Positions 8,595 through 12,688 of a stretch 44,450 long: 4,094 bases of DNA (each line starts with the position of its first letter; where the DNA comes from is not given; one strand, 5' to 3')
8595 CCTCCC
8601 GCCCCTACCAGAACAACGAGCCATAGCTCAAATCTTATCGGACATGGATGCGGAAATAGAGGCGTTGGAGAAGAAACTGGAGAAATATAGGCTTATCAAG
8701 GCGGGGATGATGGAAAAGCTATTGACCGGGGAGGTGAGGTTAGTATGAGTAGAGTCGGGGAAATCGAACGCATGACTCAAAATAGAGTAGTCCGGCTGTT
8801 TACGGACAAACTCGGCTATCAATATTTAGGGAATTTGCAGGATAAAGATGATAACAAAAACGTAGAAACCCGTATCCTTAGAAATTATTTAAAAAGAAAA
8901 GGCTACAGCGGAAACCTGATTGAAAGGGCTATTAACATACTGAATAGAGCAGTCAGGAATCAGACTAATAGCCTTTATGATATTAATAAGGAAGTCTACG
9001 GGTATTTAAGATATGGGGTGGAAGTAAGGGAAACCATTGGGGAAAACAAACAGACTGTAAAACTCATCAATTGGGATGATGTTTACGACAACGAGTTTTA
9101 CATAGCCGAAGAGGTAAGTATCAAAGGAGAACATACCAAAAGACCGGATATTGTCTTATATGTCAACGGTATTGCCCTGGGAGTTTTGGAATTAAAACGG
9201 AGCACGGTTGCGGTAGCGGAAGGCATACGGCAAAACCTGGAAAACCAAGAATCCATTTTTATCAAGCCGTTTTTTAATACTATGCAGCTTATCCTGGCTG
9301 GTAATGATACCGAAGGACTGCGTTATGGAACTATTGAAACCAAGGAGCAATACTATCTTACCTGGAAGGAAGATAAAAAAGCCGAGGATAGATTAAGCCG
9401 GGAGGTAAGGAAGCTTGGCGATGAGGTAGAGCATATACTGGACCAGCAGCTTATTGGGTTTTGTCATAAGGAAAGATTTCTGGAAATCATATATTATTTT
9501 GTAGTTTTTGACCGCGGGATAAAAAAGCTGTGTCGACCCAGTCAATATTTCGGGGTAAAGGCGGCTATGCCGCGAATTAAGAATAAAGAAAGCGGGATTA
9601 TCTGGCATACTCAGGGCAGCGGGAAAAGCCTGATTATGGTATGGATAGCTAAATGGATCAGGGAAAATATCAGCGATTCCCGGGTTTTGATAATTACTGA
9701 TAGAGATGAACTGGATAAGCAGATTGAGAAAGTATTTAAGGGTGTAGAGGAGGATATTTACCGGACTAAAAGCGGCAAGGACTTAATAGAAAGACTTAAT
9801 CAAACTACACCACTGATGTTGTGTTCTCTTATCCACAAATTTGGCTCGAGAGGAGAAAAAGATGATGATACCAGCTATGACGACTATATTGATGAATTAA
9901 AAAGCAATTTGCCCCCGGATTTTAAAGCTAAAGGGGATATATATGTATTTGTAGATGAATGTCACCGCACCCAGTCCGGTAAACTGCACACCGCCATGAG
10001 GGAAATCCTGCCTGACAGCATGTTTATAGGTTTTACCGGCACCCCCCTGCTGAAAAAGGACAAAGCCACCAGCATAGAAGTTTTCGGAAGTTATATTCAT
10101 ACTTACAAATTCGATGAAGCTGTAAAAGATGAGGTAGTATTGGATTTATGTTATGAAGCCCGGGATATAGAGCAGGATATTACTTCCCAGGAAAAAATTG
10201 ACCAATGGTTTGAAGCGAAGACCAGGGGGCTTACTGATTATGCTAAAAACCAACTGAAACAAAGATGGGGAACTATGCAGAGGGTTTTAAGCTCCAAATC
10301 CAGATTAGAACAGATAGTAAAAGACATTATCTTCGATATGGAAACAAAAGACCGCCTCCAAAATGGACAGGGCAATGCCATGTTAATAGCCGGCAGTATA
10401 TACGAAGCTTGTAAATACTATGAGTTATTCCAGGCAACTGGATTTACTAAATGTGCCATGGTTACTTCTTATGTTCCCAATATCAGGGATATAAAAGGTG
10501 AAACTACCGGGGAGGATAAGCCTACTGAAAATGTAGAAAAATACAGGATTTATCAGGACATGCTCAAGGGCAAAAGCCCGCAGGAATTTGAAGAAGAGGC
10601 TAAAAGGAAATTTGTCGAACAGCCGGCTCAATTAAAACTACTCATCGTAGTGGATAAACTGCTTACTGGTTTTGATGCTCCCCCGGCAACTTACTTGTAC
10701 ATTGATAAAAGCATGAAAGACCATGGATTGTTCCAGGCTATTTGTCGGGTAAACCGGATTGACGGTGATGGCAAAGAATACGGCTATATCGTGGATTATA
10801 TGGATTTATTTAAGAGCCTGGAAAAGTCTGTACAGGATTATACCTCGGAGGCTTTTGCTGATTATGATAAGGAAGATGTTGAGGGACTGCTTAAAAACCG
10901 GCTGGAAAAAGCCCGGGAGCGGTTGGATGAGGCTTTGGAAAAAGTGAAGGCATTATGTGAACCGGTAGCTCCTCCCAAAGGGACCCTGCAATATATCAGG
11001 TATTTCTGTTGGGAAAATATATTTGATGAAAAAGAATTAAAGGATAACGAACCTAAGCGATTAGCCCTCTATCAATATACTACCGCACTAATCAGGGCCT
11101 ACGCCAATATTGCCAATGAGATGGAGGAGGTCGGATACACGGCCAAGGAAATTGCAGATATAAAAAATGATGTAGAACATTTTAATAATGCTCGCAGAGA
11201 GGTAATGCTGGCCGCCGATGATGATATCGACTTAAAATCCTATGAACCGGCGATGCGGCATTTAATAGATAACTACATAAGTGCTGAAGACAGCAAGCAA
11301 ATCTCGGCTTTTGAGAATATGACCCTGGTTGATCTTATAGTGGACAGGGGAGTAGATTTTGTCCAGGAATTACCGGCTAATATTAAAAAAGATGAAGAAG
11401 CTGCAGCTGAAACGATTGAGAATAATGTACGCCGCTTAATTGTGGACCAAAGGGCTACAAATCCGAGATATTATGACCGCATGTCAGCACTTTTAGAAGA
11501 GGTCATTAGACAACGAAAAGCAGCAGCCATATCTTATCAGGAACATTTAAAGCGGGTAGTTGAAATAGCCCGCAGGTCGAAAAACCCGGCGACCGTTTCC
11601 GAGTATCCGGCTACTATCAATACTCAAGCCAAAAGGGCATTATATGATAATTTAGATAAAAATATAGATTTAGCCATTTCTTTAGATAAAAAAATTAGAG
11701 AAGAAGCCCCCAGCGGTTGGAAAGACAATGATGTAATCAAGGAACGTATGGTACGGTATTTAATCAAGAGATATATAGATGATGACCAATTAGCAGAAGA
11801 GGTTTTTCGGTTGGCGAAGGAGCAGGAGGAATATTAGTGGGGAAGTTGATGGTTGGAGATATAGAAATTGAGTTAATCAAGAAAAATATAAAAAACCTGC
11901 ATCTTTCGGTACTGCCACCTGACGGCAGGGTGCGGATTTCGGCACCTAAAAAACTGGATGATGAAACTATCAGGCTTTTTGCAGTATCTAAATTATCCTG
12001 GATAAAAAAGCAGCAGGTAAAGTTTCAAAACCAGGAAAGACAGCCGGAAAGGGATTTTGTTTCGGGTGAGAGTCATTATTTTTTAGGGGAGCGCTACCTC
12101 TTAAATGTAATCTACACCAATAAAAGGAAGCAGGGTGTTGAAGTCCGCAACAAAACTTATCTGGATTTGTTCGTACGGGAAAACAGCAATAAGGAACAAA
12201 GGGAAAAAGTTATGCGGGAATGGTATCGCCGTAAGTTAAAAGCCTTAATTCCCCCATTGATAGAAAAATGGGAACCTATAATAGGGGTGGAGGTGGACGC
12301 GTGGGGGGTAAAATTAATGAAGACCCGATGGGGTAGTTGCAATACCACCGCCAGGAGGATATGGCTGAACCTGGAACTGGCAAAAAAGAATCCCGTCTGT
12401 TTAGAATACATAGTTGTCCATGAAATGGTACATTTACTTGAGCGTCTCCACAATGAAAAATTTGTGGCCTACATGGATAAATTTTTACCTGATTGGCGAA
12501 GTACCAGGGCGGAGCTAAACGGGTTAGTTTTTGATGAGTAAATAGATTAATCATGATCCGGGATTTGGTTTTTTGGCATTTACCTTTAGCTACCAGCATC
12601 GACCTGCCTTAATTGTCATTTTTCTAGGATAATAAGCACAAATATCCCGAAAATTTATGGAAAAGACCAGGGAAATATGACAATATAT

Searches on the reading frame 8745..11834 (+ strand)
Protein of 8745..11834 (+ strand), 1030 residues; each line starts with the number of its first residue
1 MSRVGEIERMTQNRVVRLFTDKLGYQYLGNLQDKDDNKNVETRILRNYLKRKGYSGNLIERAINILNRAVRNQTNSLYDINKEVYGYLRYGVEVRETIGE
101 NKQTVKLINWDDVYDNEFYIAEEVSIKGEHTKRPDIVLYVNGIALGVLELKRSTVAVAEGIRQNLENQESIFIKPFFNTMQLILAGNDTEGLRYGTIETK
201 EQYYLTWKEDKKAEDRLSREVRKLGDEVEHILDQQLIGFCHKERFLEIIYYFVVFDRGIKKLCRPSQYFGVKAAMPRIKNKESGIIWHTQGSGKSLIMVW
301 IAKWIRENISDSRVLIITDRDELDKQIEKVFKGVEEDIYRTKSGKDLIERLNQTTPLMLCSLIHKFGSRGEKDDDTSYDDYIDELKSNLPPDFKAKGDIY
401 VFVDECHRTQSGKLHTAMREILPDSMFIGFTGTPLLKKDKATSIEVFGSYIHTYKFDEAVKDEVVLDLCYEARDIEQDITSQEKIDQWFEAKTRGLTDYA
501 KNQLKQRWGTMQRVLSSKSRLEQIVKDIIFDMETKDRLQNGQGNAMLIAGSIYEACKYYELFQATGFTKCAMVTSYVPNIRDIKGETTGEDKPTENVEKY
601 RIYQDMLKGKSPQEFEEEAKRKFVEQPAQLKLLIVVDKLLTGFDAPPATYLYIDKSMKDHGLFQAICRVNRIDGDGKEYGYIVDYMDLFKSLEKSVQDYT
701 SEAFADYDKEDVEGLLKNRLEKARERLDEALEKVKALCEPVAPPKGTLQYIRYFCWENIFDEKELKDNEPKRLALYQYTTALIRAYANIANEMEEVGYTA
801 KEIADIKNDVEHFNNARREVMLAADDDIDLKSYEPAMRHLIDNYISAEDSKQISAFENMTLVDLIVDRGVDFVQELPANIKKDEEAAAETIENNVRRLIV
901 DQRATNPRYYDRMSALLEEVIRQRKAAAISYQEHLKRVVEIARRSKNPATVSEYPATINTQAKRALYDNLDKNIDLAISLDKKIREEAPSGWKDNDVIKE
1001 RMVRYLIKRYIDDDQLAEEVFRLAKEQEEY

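Call 9: search_protein_families(library=pfam, proteins=[window:8745-11834:+], max_evalue=0.001)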
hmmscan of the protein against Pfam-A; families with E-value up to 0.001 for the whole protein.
window:8745-11834:+ (1030 aa): 5 families
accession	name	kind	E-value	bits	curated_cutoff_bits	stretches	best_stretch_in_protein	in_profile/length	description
PF18766.7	SWI2_SNF2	-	3.7e-72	243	26.7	1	267-501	2-220/221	SWI2/SNF2 ATPase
PF22679.2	T1R_D3-like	-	6.3e-35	121.4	27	1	542-686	2-157/158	Type I restriction enzyme subunit R domain 3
PF04313.20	HSDR_N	-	9e-35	120.8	25.1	1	10-201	7-197/198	Type I restriction enzyme R protein N terminus (HSDR_N)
PF04851.21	ResIII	-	4.4e-19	69.4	22.5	1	264-434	5-162/164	Type III restriction enzyme, res subunit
PF00270.35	DEAD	-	0.00033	20.9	26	0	273-422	6-142/167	DEAD/DEAH box helicase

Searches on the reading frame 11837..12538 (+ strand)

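Call 9: search_protein_families(library=pfam, proteins=[window:11837-12538:+], max_evalue=0.001)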
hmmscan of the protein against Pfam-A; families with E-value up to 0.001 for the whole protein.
window:11837-12538:+ (234 aa): 2 families
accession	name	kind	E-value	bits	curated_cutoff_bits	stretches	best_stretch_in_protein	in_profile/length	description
PF01863.23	YgjP-like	-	1.1e-62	212.2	26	1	26-228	6-205/207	YgjP-like, metallopeptidase domain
PF10263.15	SprT-like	-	0.00037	20.8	25.6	1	159-202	27-74/108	SprT-like family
